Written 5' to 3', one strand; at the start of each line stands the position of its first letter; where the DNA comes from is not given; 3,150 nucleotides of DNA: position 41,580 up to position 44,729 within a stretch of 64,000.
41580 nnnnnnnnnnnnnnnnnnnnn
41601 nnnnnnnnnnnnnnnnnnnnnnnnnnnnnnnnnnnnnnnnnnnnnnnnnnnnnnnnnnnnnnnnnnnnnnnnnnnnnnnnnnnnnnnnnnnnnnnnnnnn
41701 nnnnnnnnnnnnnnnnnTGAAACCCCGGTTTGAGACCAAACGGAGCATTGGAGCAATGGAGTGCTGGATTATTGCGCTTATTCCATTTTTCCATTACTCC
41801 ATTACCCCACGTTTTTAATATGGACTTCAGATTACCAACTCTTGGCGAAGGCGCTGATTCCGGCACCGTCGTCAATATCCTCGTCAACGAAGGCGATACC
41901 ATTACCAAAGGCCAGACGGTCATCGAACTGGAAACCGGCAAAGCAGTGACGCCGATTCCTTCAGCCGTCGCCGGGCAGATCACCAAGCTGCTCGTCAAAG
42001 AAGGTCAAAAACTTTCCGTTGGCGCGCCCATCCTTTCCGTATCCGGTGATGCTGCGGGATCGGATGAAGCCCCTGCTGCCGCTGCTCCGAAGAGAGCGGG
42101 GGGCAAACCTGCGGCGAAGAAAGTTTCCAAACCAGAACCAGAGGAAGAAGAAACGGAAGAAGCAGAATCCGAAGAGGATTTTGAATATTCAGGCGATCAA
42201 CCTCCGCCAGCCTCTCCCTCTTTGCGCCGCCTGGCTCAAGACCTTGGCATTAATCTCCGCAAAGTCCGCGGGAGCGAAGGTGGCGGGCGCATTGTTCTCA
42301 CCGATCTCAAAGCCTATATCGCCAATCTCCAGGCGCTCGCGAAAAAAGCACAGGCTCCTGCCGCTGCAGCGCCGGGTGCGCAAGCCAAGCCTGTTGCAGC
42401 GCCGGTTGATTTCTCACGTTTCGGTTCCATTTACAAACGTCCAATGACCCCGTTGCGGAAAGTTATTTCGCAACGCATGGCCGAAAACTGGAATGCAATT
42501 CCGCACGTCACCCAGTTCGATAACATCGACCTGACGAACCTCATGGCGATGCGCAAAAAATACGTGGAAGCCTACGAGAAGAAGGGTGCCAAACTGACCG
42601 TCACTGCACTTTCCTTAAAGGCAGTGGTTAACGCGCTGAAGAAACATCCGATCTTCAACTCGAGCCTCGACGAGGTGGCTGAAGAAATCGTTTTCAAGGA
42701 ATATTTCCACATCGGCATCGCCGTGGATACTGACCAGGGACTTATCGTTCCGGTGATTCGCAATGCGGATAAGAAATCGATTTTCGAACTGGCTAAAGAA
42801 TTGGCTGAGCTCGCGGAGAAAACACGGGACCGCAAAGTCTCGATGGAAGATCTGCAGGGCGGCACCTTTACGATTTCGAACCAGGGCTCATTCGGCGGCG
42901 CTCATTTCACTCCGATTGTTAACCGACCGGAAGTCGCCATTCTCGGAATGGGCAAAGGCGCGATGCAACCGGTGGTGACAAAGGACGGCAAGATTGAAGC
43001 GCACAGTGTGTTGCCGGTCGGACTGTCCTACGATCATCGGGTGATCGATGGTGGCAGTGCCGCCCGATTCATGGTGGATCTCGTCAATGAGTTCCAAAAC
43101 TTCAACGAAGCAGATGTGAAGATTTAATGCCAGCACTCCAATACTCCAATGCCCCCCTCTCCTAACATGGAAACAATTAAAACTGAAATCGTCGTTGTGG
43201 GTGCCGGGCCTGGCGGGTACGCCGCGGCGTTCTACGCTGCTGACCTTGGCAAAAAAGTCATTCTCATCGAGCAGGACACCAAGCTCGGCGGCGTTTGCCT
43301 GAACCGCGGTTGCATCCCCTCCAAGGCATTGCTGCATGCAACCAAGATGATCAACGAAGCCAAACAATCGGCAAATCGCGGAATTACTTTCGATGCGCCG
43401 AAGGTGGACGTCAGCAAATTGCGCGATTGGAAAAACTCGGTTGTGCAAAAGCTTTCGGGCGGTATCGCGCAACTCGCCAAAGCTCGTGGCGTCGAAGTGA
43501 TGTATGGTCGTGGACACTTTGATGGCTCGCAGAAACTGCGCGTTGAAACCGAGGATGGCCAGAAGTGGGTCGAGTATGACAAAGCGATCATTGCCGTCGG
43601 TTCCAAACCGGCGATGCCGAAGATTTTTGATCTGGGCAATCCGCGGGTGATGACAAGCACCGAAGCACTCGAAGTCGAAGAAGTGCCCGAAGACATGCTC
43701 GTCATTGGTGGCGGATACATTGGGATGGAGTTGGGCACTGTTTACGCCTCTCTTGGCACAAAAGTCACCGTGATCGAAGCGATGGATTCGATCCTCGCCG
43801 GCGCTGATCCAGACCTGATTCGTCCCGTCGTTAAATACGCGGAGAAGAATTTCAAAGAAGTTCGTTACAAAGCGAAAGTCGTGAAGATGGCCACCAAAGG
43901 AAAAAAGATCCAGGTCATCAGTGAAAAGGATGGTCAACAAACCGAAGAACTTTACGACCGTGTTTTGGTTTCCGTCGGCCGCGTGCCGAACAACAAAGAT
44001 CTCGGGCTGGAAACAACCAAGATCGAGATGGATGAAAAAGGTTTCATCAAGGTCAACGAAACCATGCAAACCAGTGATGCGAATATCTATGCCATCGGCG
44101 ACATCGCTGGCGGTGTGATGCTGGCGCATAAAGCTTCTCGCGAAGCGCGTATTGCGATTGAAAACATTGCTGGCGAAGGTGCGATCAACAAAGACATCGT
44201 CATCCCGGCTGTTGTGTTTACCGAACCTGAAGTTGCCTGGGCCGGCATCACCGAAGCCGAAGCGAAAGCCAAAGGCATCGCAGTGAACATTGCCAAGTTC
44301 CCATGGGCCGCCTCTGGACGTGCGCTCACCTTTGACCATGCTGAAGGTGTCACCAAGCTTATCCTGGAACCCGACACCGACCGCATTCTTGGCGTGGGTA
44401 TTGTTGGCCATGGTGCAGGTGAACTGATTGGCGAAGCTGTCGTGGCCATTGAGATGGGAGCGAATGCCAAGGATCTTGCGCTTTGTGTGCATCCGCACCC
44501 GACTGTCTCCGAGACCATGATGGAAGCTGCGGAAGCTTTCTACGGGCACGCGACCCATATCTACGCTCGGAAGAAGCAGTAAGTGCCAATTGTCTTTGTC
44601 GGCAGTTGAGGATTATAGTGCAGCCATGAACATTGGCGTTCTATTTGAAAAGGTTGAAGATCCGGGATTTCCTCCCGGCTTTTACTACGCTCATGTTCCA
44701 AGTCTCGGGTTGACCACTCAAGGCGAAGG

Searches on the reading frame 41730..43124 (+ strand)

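Call 41: search_protein_families(library=pfam, proteins=[window:41730-43124:+], max_evalue=0.001)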
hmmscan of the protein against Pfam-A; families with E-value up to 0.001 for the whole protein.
window:41730-43124:+ (465 aa): 5 families
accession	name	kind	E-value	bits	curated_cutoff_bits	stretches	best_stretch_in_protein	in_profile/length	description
PF00198.28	2-oxoacid_dh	-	1.9e-86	289.7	23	1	237-459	7-228/232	2-oxoacid dehydrogenases acyltransferase (catalytic domain)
PF00364.28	Biotin_lipoyl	-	6.2e-19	68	22.1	1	32-102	2-71/73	Biotin-requiring enzyme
PF02817.22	E3_binding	-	3.4e-09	37.2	23.7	1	159-193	1-35/36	e3 binding domain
PF13533.13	Biotin_lipoyl_2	-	5.1e-06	26.6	29.8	0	76-98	3-25/32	Biotin-lipoyl like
PF00428.24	Ribosomal_60s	-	0.00061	20.7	28.1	0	85-148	23-80/88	60s Acidic ribosomal protein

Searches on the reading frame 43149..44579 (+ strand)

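Call 41: search_protein_families(library=pfam, proteins=[window:43149-44579:+], max_evalue=0.001)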
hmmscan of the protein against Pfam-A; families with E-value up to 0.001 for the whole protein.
window:43149-44579:+ (477 aa): 14 families
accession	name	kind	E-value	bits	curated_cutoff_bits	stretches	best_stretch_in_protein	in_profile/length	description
PF07992.20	Pyr_redox_2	-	7e-68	229.6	26.1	1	13-333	2-291/291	Pyridine nucleotide-disulphide oxidoreductase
PF02852.28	Pyr_redox_dim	-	1.7e-36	125.2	25.3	1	352-461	1-110/110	Pyridine nucleotide-disulphide oxidoreductase, dimerisation domain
PF00070.33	Pyr_redox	-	1.1e-19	71.2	22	1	183-254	2-74/82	Pyridine nucleotide-disulphide oxidoreductase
PF12831.13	FAD_oxidored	-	3.1e-11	43.7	27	1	13-65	1-53/416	FAD dependent oxidoreductase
PF13738.12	Pyr_redox_3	-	3.9e-11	43.2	30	1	132-317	116-305/305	Pyridine nucleotide-disulphide oxidoreductase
PF13450.12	NAD_binding_8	-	4.7e-09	36.8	21.9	1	16-51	1-36/68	NAD(P)-binding Rossmann-like domain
PF01134.28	GIDA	-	3.5e-08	33.4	22.1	1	14-73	2-58/391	Glucose inhibited division protein A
PF01266.30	DAO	-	3.9e-08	33.6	27.9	0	14-47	2-35/353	FAD dependent oxidoreductase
PF01946.23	Thi4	-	8.4e-07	28.9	26.2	1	9-55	15-62/235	Thi4 family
PF13434.12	Lys_Orn_oxgnase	-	1.8e-06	27.8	21.3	0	128-195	130-203/339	L-lysine 6-monooxygenase/L-ornithine 5-monooxygenase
PF03486.20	HI0933_like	-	1.9e-06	27.9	50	1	13-47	2-36/244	HI0933-like protein Rossmann domain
PF00890.30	FAD_binding_2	-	2.9e-06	27.2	20.4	1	14-48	2-36/414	FAD binding domain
PF01494.25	FAD_binding_3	-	3.8e-05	23.5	22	0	11-45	1-35/349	FAD binding domain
PF03721.20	UDPG_MGDP_dh_N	-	4.4e-05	23.6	27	0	184-211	4-31/187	UDP-glucose/GDP-mannose dehydrogenase family, NAD binding domain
